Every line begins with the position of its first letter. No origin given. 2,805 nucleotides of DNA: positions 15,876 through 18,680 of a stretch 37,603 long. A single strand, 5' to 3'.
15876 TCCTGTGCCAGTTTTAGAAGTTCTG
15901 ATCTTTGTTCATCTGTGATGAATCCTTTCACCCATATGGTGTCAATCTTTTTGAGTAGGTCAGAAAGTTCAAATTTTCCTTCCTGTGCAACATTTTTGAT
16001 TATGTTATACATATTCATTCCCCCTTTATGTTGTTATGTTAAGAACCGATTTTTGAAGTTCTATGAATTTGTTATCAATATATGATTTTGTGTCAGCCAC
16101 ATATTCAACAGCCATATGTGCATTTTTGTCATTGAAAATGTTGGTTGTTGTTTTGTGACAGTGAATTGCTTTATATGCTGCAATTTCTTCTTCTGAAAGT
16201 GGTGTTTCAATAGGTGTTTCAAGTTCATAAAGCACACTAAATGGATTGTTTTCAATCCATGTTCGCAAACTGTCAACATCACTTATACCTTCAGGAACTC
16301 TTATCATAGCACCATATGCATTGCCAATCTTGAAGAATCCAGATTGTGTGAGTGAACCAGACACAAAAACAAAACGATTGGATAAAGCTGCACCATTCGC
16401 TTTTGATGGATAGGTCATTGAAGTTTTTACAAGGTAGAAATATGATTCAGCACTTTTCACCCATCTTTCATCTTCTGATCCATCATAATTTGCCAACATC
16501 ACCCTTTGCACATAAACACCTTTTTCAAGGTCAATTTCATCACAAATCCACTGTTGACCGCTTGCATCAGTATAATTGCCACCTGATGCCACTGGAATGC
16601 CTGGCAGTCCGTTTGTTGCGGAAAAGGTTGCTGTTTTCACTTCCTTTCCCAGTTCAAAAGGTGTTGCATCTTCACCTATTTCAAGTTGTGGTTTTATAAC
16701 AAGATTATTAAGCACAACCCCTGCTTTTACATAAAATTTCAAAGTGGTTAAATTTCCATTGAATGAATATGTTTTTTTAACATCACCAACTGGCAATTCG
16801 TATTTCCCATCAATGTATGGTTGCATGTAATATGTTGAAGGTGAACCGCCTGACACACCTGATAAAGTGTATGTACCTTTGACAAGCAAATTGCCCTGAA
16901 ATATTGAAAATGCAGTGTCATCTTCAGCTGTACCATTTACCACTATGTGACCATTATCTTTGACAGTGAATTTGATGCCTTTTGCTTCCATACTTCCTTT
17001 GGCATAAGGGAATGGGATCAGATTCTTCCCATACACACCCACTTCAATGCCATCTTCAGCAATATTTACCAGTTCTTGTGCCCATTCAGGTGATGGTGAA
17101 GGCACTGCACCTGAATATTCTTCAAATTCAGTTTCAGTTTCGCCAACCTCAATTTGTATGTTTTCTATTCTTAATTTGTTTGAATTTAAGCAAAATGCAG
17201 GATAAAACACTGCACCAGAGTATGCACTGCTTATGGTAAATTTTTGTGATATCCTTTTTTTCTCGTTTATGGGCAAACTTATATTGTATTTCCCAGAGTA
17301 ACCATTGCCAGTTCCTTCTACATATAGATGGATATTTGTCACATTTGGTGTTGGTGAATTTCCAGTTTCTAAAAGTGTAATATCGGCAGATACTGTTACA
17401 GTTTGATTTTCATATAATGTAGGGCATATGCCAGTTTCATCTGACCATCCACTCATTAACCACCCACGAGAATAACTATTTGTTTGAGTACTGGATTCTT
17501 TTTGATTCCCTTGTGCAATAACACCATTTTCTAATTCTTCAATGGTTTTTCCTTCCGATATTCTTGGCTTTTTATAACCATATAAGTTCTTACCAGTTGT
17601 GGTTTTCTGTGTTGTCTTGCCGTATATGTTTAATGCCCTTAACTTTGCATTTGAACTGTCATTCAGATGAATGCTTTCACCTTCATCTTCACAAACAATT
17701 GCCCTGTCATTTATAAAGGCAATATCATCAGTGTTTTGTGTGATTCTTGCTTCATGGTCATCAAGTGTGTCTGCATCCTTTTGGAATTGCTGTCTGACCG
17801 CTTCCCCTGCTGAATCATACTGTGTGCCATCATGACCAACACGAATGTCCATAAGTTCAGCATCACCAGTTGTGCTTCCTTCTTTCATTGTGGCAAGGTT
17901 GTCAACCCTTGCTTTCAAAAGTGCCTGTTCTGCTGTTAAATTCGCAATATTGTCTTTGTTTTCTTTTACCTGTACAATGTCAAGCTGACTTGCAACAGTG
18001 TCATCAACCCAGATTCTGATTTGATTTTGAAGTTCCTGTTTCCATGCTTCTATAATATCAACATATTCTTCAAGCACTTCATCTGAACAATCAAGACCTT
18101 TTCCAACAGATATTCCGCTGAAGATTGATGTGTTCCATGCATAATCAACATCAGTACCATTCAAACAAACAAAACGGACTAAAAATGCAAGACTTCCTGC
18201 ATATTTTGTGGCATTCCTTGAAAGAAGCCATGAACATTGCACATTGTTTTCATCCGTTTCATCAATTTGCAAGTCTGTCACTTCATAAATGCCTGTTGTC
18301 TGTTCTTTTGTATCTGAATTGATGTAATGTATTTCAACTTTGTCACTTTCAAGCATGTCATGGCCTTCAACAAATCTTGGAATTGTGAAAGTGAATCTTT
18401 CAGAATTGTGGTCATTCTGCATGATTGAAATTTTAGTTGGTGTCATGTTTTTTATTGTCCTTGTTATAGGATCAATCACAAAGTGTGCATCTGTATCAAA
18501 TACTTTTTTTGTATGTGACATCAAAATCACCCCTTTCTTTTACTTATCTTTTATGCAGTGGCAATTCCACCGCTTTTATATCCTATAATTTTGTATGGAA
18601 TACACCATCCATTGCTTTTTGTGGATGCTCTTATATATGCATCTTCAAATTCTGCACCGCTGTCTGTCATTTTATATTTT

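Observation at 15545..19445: Fibre/receptor-binding cassette inserted in the head-morphogenesis block, insulated by terminators and bracketed by a 14-bp direct repeat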

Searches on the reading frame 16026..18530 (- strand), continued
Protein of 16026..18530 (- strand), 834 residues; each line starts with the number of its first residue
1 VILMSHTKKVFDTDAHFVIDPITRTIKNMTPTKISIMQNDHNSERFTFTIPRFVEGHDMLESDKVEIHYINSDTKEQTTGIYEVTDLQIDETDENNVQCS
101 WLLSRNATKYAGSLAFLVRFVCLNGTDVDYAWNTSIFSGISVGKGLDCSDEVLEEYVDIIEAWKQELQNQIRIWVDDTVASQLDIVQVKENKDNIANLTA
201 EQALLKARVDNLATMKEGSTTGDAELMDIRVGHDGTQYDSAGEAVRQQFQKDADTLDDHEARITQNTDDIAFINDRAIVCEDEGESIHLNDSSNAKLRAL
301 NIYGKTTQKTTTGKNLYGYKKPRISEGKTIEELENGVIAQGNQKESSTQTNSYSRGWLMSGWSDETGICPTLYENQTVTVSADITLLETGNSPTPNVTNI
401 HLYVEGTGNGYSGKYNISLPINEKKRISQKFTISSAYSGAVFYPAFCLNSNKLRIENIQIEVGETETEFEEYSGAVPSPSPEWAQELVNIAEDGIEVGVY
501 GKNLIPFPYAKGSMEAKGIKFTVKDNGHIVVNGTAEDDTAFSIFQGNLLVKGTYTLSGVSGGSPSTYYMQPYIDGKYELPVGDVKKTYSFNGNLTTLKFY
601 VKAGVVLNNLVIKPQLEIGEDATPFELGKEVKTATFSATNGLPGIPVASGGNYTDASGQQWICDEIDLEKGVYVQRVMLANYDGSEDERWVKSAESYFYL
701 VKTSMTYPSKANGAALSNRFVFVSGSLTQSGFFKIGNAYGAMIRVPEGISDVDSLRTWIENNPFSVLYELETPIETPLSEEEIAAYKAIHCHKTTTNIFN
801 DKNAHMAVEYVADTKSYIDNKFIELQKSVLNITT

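Call 82: fold_search(model_id=the predicted structure, library=viral)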
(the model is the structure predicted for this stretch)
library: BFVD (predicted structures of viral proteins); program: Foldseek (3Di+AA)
matches with E <= 10: 1735; with E <= 0.001: 381
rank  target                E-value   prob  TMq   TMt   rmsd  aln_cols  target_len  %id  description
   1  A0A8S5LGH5            4.1e-33  1.00  0.38  0.43  25.9       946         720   16  Collagen alpha 1(VIII) chain protein [Siphoviridae sp. ctDo63]
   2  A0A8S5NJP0            1.3e-32  1.00  0.46  0.69   6.3       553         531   22  Uncharacterized protein [Siphoviridae sp. ctGfF74]
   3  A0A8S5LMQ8            1.7e-27  1.00  0.38  0.45  21.4       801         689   18  Uncharacterized protein [Siphoviridae sp. ctDuC3]
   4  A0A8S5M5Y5            1.4e-26  1.00  0.36  0.37  20.9       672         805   20  Head fiber protein [Myoviridae sp. ctCL221]
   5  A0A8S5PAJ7            3.0e-25  1.00  0.21  0.20  37.4      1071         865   14  Uncharacterized protein [Siphoviridae sp. ctsfh5]
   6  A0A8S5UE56            4.0e-23  1.00  0.29  0.32  13.0       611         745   18  Uncharacterized protein [Siphoviridae sp. ctGQT3]
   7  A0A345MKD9            7.0e-23  1.00  0.47  0.47  19.5       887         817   14  Uncharacterized protein [Eggerthella phage PMBT5]
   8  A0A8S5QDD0            3.4e-22  1.00  0.36  0.78   5.4       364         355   29  Uncharacterized protein [Siphoviridae sp. ctqBH20]
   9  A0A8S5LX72            1.3e-20  1.00  0.20  0.22  26.5       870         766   16  Nucleoid-associated protein [Siphoviridae sp. ct3pR10]
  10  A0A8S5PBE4            6.3e-19  1.00  0.31  0.30  18.4       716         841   14  Distal tail protein [Myoviridae sp. ct2Pw37]
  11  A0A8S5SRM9            1.1e-18  1.00  0.41  0.40   8.9       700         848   12  Distal tail protein [Siphoviridae sp. ct5wd11]
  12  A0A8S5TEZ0            2.2e-18  1.00  0.36  0.30  16.1       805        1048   14  Collagen triple helix repeat protein [Siphoviridae sp. ct1yA16]
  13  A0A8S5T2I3            4.5e-17  1.00  0.30  0.34  23.3       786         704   15  Uncharacterized protein [Myoviridae sp. ctp4Q36]
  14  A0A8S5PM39            6.9e-16  1.00  0.27  0.25  50.4      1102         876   11  Uncharacterized protein [Siphoviridae sp. ctOSJ35]
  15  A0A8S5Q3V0            8.5e-16  1.00  0.16  0.16  32.6       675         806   14  Peptidase [Siphoviridae sp. ctVif31]
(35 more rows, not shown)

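Call 90: search_protein_families(library=ncbifam, proteins=[window:16026-18521:-], max_evalue=1)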
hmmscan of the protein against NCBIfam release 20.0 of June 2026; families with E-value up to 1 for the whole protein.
window:16026-18521:- (831 aa): 0 families

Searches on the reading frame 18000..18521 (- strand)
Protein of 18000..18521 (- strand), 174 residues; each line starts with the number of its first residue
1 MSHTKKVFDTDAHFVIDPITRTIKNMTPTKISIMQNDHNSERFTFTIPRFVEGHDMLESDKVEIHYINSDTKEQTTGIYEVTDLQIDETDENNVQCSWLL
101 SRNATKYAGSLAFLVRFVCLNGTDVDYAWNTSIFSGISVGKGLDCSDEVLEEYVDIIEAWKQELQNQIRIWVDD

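Call 64: find_related_loci(query=A3, collection=viral_contigs, flank=10000)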
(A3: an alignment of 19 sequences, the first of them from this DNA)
Query A3 (172 aa) in viral_contigs; peptide patterns used: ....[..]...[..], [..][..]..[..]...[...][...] (x = any residue, [..] = any of these).
97 stretches matched a pattern; 71 encode a relative of the query (tblastn E <= 1e-3); 71 distinct loci.
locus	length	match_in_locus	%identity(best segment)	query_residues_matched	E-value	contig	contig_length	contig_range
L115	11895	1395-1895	51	1-164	3e-60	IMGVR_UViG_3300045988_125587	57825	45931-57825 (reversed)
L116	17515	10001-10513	54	1-169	3e-60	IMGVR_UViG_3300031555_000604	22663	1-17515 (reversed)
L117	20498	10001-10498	56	1-164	3e-60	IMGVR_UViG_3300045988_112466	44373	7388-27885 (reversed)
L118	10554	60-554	55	1-163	1e-58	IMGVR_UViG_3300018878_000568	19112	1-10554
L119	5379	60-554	55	1-163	1e-58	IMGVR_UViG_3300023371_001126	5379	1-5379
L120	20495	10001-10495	55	1-163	1e-58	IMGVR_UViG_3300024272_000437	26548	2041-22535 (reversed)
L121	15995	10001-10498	54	1-164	4e-58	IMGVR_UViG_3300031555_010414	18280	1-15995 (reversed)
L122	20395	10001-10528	51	1-171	1e-57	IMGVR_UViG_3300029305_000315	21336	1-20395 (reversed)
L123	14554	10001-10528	51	1-171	1e-57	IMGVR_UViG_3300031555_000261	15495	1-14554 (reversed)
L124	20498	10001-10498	53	1-164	4e-57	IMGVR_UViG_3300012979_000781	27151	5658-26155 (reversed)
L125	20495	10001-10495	51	1-164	1e-56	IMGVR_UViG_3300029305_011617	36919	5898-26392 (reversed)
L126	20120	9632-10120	52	1-164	1e-55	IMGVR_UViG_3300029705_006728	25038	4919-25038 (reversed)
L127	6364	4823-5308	51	1-164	5e-56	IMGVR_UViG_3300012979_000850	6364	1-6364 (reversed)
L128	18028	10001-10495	52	1-164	6e-56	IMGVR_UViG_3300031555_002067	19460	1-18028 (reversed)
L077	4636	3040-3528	52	1-164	1e-55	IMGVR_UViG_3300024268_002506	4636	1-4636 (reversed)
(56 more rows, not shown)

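Call 69: search_solved_structures(query=A3, max_evalue=1)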
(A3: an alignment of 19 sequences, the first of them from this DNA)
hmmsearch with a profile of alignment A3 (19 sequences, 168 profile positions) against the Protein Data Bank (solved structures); distinct sequences matched with E-value up to 1: 4.
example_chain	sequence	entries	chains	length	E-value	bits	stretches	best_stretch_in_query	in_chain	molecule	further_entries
2h1l_A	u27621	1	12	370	0.94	12.1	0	113-163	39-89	Large T antigen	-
4e2i_A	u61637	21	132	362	0.94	12.1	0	113-163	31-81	Large T antigen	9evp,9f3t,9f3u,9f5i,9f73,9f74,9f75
1n25_A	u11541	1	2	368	0.94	12.1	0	113-163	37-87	Large T Antigen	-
1svl_A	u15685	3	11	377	0.96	12.1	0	113-163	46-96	large T antigen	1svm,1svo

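Call 72: search_protein_families(library=pfam, alignment_id=A3, max_evalue=1)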
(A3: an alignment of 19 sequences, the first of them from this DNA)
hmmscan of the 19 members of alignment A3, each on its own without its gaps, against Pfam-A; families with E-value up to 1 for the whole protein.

A. member 1, seq(172 aa): 2 families
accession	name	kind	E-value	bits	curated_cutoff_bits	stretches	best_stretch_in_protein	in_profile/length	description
PF03791.18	KNOX2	-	0.079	13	27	1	147-168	9-30/48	KNOX2 domain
PF22424.2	HK620_9_C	-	0.2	12.3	27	1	118-146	17-44/80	HK620, Tail spike protein, C-terminal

B. families by the number of members that match (of 19 scanned): 13 families
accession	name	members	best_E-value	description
PF24706.1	DUF7669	1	0.018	Domain of unknown function (DUF7669)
PF04167.18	DUF402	1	0.036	Protein of unknown function (DUF402)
PF14605.12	Nup35_RRM_2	1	0.044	Nup53/35/40-type RNA recognition motif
PF21995.1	RNR-II_ins_dom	1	0.059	B12-dependent ribonucleotide reductase, insertion domain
PF10350.15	DUF2428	1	0.06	THADA/TRM732, DUF2428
PF05587.19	Anth_Ig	1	0.066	Anthrax receptor extracellular domain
PF03791.18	KNOX2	1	0.079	KNOX2 domain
PF16741.10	mRNA_decap_C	1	0.083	mRNA-decapping enzyme C-terminus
PF21413.3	SHQ1-like_CS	1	0.1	SHQ1-like, CS domain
PF03912.19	Psb28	1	0.12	Psb28 protein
PF13239.11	2TM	1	0.19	2TM domain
PF22424.2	HK620_9_C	1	0.2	HK620, Tail spike protein, C-terminal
PF05190.23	MutS_IV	1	0.57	MutS family domain IV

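Call 75: search_protein_families(library=pfam, proteins=[window:18000-18521:-], max_evalue=10)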
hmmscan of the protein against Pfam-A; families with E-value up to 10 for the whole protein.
window:18000-18521:- (174 aa): 2 families
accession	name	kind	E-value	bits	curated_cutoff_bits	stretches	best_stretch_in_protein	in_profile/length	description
PF03791.18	KNOX2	-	0.078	13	27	1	147-168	9-30/48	KNOX2 domain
PF22424.2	HK620_9_C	-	0.2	12.3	27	1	118-146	17-44/80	HK620, Tail spike protein, C-terminal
